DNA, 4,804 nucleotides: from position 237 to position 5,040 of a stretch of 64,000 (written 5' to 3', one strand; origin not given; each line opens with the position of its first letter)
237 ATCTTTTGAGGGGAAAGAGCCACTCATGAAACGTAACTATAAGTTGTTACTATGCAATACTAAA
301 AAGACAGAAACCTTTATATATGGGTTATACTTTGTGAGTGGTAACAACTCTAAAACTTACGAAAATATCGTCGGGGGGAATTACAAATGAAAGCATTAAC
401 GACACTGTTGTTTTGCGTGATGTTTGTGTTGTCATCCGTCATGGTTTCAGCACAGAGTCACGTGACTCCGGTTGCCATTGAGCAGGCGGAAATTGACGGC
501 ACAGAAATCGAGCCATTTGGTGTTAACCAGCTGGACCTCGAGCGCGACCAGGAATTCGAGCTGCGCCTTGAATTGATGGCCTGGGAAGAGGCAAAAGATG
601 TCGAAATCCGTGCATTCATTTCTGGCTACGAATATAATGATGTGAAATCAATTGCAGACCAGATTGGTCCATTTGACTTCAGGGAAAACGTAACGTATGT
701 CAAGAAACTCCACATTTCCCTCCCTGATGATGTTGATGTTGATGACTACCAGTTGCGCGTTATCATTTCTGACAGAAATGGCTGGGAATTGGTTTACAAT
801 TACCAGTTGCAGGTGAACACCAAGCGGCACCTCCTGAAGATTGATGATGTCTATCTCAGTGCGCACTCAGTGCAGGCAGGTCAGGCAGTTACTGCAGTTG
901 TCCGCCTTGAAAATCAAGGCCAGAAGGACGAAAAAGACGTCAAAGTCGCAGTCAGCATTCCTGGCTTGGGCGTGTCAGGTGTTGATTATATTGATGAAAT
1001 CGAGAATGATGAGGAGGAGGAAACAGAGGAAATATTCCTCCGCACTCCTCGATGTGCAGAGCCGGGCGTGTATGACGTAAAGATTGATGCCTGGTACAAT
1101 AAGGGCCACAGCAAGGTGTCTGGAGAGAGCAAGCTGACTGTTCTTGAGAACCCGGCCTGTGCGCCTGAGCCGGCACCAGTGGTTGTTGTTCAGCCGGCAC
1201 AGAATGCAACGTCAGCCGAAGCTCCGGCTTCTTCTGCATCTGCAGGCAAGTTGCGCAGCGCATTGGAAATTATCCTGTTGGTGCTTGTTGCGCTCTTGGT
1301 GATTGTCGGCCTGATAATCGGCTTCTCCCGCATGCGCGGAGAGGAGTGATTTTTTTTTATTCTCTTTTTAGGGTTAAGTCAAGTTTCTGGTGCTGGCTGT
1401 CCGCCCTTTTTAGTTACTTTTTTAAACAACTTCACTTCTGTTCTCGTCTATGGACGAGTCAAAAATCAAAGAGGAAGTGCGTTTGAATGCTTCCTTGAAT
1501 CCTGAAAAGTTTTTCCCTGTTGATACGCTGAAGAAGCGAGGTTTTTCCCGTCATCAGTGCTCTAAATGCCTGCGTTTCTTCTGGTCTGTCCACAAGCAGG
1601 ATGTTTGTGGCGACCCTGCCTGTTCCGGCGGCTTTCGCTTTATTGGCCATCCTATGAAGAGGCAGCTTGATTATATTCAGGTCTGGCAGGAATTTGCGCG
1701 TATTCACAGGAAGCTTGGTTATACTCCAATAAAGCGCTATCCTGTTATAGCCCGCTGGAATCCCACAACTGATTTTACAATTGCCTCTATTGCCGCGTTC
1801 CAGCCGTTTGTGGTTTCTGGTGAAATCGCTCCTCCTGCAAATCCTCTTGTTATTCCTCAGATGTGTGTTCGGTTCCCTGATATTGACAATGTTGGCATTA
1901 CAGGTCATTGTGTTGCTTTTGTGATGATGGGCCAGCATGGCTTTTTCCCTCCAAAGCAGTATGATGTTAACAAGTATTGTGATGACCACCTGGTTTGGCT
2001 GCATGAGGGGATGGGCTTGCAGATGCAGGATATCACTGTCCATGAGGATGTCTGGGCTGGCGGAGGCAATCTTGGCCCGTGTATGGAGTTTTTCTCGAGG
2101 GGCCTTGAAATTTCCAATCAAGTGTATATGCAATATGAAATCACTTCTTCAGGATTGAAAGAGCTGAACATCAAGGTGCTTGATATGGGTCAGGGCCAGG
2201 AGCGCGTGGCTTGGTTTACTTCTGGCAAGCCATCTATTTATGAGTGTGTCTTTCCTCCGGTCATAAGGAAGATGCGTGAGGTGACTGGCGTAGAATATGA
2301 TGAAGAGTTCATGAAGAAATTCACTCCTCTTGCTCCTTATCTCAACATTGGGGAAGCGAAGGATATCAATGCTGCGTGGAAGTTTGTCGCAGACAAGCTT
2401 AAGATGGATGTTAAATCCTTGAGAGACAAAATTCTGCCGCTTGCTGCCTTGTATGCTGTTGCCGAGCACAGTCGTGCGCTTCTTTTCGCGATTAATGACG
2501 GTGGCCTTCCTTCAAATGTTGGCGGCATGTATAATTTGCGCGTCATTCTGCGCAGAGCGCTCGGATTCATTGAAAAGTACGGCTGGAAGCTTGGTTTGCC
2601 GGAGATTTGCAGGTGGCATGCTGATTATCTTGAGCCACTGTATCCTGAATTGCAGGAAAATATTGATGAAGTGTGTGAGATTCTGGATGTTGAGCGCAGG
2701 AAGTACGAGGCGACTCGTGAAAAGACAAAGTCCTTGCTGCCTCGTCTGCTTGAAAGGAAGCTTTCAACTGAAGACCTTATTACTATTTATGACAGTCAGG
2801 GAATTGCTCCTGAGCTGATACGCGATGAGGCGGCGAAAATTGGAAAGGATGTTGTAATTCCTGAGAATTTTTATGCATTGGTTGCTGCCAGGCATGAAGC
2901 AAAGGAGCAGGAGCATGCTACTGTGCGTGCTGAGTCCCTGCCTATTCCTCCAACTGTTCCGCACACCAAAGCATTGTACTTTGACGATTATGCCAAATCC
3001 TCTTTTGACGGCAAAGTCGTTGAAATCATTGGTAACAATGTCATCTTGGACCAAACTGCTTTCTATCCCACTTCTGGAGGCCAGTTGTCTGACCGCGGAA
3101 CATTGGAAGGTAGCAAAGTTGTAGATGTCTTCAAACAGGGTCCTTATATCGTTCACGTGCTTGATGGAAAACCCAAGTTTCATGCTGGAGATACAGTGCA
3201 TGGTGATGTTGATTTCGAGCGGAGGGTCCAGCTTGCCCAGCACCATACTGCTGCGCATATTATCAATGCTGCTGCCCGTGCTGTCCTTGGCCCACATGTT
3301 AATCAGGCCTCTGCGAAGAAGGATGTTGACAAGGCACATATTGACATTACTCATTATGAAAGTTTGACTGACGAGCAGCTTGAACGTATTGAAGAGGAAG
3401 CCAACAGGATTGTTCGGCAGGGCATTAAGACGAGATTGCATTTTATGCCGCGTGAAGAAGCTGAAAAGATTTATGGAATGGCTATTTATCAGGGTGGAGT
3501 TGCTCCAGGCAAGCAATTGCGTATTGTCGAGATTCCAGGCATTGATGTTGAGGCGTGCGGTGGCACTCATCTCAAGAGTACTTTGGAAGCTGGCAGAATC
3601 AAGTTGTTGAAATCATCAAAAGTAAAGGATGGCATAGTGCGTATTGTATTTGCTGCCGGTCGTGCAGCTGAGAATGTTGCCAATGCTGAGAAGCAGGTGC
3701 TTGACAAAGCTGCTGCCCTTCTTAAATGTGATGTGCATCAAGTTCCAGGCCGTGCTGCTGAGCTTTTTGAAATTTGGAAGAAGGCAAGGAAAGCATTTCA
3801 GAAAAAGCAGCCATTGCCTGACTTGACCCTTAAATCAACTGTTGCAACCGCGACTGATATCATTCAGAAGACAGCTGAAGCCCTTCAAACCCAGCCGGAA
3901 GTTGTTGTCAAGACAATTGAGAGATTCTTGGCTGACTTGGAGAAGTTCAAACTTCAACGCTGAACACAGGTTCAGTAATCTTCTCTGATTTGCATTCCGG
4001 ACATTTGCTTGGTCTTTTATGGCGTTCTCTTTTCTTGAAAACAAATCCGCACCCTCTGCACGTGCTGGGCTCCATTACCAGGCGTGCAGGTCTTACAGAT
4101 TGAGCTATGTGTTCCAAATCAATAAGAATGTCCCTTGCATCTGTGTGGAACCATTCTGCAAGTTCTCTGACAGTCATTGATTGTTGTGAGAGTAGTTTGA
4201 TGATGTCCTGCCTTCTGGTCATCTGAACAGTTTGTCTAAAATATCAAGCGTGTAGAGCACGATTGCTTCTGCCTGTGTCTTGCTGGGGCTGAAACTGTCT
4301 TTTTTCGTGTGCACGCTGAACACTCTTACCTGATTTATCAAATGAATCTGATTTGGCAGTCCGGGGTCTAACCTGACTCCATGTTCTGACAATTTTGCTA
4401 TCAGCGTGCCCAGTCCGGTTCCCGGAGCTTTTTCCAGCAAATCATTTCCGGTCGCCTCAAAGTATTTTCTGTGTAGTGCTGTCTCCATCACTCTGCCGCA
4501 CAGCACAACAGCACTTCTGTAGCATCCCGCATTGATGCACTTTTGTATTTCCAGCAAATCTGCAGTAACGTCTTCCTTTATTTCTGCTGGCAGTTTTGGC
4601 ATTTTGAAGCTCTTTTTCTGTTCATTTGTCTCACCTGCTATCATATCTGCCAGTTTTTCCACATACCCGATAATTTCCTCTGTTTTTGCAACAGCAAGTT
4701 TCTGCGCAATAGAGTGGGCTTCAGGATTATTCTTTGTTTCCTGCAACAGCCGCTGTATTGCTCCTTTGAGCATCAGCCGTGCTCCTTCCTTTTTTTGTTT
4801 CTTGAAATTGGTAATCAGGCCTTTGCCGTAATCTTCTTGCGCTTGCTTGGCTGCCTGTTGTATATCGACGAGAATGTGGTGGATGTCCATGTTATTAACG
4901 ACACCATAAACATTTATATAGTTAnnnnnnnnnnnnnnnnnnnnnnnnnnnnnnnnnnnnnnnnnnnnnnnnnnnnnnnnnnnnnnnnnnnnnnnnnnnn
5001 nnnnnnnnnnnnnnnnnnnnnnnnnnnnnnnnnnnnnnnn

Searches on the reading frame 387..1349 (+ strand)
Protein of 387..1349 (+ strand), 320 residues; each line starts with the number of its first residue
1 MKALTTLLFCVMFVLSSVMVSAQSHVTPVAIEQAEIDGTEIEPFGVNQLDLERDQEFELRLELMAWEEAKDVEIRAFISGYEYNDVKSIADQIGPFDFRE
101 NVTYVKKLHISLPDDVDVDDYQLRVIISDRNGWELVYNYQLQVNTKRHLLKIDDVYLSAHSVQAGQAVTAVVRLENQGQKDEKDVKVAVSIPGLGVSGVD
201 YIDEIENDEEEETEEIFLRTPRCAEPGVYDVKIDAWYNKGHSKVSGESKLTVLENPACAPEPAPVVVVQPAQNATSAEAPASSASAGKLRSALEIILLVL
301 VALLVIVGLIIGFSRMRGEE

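Call 47: search_protein_families(library=pfam, proteins=[window:387-1349:+], max_evalue=0.0001)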
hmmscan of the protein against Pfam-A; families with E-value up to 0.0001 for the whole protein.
window:387-1349:+ (320 aa): 1 family
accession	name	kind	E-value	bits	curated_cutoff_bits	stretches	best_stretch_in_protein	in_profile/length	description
PF15418.12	DUF4625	-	9.3e-06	26.4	27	0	36-142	16-129/131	Domain of unknown function (DUF4625)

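Call 92: find_encoding_contigs(protein=window:387-1349:+, flank=10000, max_places=3)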
Protein window:387-1349:+ (320 aa): 1 contig read that carries it; 1 place shown.
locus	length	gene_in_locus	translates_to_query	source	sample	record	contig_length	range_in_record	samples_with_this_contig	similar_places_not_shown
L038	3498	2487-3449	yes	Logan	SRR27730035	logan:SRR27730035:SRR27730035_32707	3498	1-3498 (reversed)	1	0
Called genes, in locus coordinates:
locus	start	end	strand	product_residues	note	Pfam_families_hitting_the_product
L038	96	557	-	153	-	PF13636:Methyltranf_PUA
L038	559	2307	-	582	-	PF00009:GTP_EFTU, PF01926:MMR_HSR1, PF03144:GTP_EFTU_D2 (faint), PF11987:IF-2, PF14578:GTP_EFTU_D4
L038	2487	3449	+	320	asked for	PF15418:DUF4625 (faint)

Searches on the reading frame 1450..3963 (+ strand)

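Call 47: search_protein_families(library=pfam, proteins=[window:1450-3963:+], max_evalue=0.0001)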
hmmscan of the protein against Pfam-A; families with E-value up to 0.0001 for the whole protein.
window:1450-3963:+ (837 aa): 2 families
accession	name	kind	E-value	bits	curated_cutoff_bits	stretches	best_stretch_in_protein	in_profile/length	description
PF01411.24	tRNA-synt_2c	-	5e-76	256.8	30.3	1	79-590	3-551/552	tRNA synthetases class II (A)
PF07973.19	tRNA_SAD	-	1.7e-13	50.7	24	1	690-732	1-43/44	Threonyl and Alanyl tRNA synthetase second additional domain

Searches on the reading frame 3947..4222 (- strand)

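Call 47: search_protein_families(library=pfam, proteins=[window:3947-4222:-], max_evalue=0.0001)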
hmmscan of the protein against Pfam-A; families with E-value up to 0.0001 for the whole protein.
window:3947-4222:- (91 aa): 2 families
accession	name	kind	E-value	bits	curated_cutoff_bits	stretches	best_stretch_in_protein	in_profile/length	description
PF21476.4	PF0610-like_N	-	1.4e-12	48.1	33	1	2-45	1-44/50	PF0610-like, N-terminal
PF23470.1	Zn_ribbon_PF0610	-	4.1e-11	42.9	26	1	52-90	1-37/39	PF0610 rubredoxin-like zinc beta-ribbon domain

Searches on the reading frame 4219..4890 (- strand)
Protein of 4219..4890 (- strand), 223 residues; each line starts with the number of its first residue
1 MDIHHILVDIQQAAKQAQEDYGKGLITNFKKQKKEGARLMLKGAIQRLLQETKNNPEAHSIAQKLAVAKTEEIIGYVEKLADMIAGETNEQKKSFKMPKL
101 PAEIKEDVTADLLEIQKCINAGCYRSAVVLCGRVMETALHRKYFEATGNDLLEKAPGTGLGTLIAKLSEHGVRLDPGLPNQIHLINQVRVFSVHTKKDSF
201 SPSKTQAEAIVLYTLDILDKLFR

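Call 47: search_protein_families(library=pfam, proteins=[window:4219-4890:-], max_evalue=0.0001)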
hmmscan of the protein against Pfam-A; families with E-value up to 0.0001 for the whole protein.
window:4219-4890:- (223 aa): 1 family
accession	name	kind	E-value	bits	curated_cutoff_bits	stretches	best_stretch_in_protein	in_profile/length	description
PF13643.11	DUF4145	-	5.7e-06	26.7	23.1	1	114-209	2-82/88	Domain of unknown function (DUF4145)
